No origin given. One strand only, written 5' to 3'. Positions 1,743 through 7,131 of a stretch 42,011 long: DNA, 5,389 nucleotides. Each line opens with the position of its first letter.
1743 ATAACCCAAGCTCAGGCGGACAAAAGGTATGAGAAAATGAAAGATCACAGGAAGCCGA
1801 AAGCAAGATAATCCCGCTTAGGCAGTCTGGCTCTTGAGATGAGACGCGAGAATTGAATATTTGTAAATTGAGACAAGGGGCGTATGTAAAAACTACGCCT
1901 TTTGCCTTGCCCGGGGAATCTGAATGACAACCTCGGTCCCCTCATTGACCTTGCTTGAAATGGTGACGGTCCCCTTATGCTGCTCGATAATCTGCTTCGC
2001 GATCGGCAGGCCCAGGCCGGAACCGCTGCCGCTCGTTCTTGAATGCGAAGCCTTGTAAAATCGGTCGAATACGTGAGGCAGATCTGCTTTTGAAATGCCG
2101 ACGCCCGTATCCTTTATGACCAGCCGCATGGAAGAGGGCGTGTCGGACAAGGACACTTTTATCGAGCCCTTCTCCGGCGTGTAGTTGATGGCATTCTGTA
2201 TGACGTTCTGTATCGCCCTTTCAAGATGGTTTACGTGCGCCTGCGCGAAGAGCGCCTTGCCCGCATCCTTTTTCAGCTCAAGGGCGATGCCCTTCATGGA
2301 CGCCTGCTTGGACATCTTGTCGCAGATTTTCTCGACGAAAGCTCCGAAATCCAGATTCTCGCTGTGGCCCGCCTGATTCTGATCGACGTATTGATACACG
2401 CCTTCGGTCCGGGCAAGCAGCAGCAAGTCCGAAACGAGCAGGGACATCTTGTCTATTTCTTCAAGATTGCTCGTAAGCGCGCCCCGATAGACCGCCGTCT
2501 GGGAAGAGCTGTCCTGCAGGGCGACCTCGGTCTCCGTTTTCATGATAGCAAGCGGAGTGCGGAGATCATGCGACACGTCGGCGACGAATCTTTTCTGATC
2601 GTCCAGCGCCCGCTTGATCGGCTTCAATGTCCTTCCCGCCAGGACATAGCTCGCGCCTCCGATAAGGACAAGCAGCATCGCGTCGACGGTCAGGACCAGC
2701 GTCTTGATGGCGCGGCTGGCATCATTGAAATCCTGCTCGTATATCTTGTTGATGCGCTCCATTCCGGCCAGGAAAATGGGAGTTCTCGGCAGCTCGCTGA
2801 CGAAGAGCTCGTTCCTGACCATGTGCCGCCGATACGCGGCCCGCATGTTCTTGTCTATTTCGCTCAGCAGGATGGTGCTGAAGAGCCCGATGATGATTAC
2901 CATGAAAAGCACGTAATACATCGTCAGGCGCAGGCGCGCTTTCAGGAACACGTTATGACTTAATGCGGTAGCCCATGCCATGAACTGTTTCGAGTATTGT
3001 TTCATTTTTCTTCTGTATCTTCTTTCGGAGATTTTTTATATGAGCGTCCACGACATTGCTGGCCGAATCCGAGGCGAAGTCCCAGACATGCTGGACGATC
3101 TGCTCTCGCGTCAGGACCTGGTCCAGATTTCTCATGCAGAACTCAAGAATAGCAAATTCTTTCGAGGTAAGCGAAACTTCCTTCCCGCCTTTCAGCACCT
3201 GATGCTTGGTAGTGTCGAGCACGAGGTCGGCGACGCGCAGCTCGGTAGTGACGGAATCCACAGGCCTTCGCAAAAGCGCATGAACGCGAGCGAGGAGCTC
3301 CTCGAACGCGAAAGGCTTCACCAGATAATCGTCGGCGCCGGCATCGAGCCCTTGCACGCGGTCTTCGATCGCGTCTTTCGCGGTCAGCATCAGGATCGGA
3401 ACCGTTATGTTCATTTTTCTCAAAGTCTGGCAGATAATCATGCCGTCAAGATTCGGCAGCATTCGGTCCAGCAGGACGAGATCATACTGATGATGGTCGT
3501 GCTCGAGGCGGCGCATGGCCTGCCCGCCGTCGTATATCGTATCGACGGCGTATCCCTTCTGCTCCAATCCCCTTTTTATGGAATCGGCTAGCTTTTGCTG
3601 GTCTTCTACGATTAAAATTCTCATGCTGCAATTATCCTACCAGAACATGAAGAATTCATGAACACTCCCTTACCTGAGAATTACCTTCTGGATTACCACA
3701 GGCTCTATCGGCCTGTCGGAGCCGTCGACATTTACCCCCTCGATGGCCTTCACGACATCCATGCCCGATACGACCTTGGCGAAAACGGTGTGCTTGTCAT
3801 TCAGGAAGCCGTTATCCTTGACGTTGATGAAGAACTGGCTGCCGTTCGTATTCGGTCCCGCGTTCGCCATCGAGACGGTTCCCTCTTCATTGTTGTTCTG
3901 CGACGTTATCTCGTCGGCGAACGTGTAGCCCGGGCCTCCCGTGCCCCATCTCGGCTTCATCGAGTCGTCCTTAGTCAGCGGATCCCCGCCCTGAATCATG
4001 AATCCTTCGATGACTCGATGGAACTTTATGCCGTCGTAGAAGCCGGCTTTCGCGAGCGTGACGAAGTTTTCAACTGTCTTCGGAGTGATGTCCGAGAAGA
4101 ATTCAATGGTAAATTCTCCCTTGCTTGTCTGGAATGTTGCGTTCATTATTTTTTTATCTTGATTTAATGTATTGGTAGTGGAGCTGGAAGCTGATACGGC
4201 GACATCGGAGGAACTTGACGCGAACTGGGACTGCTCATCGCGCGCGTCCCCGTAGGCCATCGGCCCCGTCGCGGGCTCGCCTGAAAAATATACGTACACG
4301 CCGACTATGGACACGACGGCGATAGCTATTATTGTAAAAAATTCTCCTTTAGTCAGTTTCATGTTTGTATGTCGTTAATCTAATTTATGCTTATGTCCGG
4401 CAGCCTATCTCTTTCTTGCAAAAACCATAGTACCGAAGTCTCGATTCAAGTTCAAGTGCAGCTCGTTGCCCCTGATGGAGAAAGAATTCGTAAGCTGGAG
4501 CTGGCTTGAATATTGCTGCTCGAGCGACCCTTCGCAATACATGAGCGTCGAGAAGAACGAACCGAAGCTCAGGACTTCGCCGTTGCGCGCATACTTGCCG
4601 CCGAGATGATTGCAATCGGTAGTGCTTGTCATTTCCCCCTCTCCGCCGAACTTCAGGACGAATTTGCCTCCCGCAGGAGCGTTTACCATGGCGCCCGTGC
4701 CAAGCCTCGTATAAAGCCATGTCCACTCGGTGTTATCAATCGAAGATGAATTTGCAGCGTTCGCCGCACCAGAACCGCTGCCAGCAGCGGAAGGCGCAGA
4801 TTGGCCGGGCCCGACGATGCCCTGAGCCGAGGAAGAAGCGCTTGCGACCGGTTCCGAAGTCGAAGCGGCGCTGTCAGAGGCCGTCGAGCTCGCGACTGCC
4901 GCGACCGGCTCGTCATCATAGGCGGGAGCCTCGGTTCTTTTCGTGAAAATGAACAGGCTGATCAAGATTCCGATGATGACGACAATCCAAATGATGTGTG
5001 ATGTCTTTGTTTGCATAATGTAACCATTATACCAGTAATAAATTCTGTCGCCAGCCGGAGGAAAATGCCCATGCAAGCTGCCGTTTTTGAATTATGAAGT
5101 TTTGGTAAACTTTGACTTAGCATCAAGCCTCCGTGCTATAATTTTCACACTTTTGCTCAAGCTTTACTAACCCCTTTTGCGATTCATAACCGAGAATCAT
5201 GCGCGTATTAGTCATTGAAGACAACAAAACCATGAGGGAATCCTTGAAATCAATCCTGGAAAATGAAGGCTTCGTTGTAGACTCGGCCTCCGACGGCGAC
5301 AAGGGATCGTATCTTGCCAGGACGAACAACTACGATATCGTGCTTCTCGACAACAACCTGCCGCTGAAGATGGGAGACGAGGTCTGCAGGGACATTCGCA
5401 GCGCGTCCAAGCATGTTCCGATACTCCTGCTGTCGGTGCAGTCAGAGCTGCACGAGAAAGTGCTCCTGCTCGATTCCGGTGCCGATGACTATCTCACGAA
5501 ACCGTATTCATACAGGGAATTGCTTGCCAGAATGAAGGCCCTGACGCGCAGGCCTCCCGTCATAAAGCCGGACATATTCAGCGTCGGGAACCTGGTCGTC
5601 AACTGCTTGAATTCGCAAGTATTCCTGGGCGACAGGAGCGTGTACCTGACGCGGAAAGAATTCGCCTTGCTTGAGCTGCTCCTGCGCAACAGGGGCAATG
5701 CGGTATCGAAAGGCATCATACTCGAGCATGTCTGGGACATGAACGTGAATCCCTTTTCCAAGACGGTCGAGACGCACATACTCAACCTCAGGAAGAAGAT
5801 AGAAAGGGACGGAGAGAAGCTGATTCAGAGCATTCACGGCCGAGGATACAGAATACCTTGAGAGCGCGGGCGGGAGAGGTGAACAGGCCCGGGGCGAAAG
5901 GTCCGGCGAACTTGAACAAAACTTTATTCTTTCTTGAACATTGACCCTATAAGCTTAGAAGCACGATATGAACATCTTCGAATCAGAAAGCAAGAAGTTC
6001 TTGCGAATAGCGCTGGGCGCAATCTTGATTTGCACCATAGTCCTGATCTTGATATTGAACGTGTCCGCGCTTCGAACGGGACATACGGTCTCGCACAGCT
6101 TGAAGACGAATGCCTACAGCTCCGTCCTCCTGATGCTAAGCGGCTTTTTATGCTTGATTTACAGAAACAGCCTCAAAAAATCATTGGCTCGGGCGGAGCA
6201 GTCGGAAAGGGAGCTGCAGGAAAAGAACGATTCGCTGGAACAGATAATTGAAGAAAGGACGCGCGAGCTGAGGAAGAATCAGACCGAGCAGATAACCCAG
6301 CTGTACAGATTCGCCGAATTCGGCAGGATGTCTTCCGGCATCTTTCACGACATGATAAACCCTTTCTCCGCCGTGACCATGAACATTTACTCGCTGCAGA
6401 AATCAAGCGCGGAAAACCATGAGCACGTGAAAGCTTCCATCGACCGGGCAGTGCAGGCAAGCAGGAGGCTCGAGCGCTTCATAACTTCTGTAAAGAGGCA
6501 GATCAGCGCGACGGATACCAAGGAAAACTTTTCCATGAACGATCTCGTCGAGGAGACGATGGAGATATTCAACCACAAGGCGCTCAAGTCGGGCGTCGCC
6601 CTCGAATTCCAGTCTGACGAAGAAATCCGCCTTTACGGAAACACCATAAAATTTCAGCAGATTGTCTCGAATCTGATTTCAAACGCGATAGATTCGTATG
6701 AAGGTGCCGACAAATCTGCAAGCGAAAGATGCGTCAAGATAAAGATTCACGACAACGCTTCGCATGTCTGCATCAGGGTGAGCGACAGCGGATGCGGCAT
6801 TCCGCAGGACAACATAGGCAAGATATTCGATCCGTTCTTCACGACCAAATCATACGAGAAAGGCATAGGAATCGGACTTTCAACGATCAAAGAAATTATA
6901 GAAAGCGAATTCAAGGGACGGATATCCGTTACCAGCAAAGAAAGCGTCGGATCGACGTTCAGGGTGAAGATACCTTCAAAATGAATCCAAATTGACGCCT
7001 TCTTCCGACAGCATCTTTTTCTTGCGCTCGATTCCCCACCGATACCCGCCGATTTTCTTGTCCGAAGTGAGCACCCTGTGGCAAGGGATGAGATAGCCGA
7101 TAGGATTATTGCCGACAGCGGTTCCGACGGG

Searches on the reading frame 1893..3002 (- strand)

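Call 74: search_protein_families(library=pfam, proteins=[window:1893-3002:-], max_evalue=0.00001)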
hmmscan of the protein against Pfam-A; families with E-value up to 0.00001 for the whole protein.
window:1893-3002:- (369 aa): 4 families
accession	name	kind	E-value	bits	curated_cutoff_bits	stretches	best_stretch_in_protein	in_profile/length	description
PF02518.31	HATPase_c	-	6e-29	101.2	26.4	1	258-365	4-110/111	Histidine kinase-, DNA gyrase B-, and HSP90-like ATPase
PF00512.31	HisKA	-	4.6e-14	52.7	26.9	1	136-200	2-64/66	His Kinase A (phospho-acceptor) domain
PF13589.12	HATPase_c_3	-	2.1e-06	28.2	25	1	260-342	3-87/137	Histidine kinase-, DNA gyrase B-, and HSP90-like ATPase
PF13581.12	HATPase_c_2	-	6.2e-06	26.7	27.4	1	235-360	7-125/127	Histidine kinase-like ATPase domain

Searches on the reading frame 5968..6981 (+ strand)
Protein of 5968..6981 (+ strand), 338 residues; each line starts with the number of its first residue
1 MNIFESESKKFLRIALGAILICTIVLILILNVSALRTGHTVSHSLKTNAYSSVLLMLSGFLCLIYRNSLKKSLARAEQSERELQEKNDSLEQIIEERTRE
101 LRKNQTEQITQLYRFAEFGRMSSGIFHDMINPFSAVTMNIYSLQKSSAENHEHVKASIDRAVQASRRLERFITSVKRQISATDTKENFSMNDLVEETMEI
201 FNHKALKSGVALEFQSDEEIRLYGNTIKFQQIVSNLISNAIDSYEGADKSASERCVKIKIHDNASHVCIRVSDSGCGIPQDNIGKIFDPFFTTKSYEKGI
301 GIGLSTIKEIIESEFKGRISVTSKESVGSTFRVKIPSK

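Call 74: search_protein_families(library=pfam, proteins=[window:5968-6981:+], max_evalue=0.00001)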
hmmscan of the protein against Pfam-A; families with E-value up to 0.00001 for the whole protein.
window:5968-6981:+ (338 aa): 2 families
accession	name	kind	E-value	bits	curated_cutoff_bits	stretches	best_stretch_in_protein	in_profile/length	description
PF02518.31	HATPase_c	-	1.5e-25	90.2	26.4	1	225-337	2-109/111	Histidine kinase-, DNA gyrase B-, and HSP90-like ATPase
PF14501.12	HATPase_c_5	-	2.2e-09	37.6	22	1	228-326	5-93/102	GHKL domain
